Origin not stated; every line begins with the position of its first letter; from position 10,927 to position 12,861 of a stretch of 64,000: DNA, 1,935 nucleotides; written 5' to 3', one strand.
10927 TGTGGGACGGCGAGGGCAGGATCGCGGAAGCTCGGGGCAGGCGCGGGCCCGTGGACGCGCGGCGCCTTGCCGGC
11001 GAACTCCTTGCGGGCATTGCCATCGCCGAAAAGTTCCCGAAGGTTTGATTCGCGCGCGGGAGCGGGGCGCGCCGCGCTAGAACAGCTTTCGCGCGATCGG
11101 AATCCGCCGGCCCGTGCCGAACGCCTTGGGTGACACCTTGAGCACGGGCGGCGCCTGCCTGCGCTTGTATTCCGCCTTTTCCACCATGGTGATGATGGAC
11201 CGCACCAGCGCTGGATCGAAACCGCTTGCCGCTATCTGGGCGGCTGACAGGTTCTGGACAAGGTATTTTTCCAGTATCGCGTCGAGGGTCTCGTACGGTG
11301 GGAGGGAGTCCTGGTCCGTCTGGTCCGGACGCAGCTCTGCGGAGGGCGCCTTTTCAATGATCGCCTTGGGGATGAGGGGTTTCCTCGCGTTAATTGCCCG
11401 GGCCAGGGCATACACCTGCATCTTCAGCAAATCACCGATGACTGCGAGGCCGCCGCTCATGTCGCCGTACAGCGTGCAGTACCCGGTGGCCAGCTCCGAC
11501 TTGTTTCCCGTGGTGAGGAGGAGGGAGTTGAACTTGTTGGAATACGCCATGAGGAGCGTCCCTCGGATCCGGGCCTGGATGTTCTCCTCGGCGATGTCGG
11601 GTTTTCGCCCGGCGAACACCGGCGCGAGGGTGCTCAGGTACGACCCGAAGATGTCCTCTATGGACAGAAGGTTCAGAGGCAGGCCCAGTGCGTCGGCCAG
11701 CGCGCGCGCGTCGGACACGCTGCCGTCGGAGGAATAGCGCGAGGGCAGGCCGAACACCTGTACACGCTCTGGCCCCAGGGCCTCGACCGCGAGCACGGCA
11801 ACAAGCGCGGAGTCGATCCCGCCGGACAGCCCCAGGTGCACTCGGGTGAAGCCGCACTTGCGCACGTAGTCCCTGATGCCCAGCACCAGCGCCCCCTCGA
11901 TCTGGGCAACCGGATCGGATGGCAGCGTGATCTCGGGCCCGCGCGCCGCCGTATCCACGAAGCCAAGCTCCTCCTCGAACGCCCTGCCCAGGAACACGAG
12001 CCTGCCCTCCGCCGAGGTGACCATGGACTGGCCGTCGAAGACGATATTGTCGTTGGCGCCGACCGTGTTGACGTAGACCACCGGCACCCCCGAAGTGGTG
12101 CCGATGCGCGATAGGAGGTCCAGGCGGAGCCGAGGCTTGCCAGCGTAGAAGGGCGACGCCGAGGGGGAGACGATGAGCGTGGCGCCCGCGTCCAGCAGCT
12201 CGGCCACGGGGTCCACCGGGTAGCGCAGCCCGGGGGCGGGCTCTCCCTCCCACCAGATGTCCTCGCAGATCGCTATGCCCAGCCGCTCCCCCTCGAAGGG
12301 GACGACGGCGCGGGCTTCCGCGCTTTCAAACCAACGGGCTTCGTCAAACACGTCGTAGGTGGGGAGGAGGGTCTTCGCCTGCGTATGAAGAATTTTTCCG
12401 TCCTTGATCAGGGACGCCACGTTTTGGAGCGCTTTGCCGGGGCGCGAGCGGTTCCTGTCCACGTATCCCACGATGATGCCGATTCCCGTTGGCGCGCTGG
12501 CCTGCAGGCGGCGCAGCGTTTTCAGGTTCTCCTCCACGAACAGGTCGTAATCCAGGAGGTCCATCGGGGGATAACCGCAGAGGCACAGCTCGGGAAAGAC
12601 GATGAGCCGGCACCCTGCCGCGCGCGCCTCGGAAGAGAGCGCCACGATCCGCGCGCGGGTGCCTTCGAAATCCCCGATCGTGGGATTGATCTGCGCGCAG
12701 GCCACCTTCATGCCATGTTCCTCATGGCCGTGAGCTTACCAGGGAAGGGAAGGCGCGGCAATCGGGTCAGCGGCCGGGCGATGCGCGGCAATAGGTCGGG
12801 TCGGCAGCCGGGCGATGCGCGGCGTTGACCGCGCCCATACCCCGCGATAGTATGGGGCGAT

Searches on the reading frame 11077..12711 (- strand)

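Call 64: search_protein_families(library=pfam, proteins=[window:11077-12711:-], max_evalue=0.0001)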
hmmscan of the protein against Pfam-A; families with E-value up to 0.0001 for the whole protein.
window:11077-12711:- (544 aa): 2 families
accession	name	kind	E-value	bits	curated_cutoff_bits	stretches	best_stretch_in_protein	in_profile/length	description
PF02540.23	NAD_synthase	-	1.2e-73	247.7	21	1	275-520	5-242/242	NAD synthase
PF00795.27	CN_hydrolase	-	5.9e-25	88.5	23.2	1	2-252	1-244/256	Carbon-nitrogen hydrolase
